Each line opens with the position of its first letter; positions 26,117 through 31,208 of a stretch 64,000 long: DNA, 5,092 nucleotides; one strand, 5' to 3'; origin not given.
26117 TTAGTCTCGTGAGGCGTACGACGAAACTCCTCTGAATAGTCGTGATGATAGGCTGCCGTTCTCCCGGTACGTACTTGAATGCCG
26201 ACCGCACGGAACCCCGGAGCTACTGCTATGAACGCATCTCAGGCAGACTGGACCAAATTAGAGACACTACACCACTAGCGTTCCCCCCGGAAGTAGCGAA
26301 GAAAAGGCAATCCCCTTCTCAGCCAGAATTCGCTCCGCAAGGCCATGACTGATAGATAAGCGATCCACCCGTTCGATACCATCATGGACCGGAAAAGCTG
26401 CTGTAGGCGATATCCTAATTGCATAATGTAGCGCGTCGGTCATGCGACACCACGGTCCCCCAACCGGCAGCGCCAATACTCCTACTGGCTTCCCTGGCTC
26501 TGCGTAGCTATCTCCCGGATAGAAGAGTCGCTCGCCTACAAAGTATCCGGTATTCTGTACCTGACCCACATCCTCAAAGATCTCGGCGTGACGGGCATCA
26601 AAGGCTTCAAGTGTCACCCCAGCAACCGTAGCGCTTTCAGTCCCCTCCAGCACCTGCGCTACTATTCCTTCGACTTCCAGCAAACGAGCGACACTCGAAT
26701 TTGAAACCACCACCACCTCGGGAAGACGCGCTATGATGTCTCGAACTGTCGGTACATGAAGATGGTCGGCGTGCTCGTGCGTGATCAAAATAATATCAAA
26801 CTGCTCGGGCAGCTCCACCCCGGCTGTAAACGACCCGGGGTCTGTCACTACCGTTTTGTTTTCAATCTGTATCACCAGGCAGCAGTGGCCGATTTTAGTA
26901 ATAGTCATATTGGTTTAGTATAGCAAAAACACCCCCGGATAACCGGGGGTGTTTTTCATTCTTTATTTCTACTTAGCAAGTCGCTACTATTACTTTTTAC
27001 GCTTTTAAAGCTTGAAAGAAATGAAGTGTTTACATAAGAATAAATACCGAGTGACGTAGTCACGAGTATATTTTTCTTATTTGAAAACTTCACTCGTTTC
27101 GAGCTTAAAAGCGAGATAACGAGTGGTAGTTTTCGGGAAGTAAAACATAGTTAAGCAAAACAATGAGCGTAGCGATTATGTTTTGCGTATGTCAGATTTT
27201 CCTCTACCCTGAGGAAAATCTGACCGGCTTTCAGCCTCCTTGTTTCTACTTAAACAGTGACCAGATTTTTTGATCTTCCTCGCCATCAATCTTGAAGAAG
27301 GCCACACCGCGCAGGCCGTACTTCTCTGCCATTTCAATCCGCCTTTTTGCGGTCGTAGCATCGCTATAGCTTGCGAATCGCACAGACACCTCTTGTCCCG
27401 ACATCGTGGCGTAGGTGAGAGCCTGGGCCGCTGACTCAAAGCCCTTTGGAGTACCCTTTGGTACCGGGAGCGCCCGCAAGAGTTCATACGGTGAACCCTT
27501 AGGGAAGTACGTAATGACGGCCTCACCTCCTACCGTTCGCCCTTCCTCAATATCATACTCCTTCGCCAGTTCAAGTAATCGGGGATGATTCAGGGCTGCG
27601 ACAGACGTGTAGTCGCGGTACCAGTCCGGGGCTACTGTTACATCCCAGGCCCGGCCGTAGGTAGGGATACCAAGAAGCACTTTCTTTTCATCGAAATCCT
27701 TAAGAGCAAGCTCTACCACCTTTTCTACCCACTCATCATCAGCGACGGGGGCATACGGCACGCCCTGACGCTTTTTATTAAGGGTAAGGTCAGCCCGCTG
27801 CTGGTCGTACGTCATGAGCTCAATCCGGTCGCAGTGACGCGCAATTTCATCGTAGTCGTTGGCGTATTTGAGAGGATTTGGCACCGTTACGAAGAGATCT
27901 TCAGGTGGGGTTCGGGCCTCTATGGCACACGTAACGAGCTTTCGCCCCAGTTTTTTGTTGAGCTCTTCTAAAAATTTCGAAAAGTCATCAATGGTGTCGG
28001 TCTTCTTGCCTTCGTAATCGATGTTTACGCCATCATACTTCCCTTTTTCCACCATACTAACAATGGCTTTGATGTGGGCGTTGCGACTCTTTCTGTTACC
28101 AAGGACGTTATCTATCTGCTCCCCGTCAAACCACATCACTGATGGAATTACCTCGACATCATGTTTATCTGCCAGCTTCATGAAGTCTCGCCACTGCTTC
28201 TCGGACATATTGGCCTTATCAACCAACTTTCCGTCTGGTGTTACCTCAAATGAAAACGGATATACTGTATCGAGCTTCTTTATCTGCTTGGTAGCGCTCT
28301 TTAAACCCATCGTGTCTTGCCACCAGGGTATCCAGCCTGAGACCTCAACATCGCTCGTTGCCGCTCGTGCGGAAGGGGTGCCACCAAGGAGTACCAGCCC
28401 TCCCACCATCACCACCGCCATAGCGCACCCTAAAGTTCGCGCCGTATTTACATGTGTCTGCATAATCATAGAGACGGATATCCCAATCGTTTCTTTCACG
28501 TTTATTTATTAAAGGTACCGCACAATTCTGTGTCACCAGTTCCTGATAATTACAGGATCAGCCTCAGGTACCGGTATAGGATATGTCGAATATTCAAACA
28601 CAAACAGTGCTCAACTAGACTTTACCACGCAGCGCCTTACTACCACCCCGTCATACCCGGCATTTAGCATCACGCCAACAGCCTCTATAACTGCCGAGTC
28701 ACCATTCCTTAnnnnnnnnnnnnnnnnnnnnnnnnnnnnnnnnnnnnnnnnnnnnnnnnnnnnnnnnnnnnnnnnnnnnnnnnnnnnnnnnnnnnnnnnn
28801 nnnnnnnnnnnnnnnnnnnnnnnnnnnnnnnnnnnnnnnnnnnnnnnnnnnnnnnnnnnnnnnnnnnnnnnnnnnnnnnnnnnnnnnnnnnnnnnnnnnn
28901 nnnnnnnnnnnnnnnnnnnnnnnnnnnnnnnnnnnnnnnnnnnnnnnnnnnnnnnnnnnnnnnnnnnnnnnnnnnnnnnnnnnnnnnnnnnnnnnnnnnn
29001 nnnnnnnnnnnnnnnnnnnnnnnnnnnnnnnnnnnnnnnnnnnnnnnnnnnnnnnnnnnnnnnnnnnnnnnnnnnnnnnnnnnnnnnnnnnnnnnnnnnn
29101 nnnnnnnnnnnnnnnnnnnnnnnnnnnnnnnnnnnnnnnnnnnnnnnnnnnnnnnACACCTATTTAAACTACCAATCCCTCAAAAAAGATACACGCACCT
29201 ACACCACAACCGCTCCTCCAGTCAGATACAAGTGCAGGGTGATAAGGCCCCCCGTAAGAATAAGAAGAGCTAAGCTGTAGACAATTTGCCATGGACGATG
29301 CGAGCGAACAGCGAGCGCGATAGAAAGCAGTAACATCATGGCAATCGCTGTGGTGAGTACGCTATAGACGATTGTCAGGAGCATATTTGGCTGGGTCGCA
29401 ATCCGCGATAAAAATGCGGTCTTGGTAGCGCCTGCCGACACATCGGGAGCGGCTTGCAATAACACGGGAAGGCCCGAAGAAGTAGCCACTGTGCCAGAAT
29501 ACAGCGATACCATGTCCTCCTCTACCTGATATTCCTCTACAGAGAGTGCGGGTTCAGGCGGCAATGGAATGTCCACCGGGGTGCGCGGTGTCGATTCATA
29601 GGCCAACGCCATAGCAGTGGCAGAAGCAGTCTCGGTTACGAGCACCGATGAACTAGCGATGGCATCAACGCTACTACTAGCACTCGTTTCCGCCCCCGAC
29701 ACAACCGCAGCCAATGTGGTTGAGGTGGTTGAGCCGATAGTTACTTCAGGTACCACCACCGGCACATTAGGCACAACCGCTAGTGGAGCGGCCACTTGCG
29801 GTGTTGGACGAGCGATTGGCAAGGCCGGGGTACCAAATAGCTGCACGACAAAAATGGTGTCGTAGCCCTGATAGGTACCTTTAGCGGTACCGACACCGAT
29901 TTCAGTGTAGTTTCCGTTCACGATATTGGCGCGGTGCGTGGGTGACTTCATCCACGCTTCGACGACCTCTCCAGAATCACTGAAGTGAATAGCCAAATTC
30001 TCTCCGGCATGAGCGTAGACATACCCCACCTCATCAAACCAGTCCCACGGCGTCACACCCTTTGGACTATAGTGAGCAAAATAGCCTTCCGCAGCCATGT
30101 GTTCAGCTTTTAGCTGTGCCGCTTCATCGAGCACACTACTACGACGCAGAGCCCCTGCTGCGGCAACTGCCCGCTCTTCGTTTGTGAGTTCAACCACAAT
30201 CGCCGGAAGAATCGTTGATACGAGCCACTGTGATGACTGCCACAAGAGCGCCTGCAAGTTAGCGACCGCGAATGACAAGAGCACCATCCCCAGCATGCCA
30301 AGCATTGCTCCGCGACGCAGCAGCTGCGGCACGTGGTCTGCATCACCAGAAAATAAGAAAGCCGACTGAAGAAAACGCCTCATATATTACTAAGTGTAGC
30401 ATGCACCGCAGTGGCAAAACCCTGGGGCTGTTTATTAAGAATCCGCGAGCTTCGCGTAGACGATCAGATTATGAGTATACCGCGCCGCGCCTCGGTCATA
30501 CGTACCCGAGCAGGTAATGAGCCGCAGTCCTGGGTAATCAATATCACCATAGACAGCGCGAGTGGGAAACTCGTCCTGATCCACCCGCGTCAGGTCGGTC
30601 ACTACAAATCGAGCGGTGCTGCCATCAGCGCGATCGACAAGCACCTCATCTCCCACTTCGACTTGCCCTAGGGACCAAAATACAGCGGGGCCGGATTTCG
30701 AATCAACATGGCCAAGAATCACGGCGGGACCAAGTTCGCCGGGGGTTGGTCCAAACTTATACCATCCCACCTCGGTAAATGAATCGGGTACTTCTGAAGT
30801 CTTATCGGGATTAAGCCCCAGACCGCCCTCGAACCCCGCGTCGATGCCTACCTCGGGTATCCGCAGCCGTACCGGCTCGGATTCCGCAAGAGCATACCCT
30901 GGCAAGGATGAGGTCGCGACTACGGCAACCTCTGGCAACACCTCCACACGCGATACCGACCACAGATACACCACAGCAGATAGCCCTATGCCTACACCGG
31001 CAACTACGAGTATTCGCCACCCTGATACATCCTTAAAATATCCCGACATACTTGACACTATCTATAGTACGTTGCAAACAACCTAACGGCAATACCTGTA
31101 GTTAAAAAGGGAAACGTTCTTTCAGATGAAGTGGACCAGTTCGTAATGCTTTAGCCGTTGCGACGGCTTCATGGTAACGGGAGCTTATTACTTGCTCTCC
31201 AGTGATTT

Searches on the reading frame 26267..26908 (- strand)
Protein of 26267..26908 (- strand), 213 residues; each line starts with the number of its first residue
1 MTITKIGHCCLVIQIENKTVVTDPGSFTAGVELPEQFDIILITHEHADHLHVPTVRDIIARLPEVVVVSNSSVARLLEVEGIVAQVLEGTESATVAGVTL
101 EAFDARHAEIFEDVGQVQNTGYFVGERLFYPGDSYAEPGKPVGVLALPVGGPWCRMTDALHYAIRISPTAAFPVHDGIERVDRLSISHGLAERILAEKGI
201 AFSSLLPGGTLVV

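Call 20: search_protein_families(library=pfam, proteins=[window:26267-26908:-], max_evalue=0.01)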
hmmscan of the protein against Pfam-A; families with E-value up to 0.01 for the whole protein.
window:26267-26908:- (213 aa): 3 families
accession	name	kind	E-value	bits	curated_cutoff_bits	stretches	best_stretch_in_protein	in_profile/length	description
PF13483.12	Lactamase_B_3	-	1.8e-23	83.7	24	1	2-175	1-160/160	Beta-lactamase superfamily domain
PF12706.13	Lactamase_B_2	-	1.6e-10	41.3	27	1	34-135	28-144/200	Beta-lactamase superfamily domain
PF00753.33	Lactamase_B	-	0.00012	22.5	22.7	1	10-50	8-57/196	Metallo-beta-lactamase superfamily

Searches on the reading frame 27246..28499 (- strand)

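Call 20: search_protein_families(library=pfam, proteins=[window:27246-28499:-], max_evalue=0.01)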
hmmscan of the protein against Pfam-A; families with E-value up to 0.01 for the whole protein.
window:27246-28499:- (417 aa): 1 family
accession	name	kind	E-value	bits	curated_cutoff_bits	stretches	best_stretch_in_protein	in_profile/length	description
PF00704.34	Glyco_hydro_18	-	4.1e-27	96.1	29.6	1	71-405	18-315/317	Glycosyl hydrolases family 18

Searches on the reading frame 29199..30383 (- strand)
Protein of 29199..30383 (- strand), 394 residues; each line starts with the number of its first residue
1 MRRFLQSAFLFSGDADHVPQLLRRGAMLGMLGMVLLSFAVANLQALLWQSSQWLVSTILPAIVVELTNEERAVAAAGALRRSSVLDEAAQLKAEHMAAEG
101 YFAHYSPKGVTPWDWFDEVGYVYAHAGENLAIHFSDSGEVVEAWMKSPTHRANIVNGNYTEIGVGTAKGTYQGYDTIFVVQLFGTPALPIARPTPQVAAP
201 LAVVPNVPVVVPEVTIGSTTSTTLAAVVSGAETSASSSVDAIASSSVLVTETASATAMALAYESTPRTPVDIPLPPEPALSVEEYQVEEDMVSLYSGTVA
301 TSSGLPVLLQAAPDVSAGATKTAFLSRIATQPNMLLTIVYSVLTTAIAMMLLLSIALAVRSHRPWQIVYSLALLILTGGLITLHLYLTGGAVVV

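Call 54: search_protein_families(library=pfam, proteins=[window:29199-30383:-], max_evalue=0.001)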
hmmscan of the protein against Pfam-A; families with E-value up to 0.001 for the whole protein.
window:29199-30383:- (394 aa): 1 family
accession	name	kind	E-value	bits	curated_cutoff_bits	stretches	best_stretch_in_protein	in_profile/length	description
PF00188.32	CAP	-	6.5e-18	66.1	21.1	1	65-182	2-116/117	Cysteine-rich secretory protein family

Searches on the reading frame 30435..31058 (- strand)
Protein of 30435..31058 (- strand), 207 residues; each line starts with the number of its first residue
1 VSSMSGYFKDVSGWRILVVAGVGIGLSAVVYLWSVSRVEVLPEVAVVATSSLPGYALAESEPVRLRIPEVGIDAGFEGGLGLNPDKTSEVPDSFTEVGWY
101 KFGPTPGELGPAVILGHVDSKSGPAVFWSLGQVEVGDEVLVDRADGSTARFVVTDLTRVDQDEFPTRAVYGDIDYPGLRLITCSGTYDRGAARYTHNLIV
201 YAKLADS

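Call 54: search_protein_families(library=pfam, proteins=[window:30435-31058:-], max_evalue=0.001)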
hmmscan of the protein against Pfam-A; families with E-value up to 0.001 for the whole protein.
window:30435-31058:- (207 aa): 1 family
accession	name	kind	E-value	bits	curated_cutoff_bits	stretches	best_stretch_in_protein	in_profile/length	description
PF04203.18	Sortase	-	1.3e-22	80.3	26.6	1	65-204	1-124/125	Sortase domain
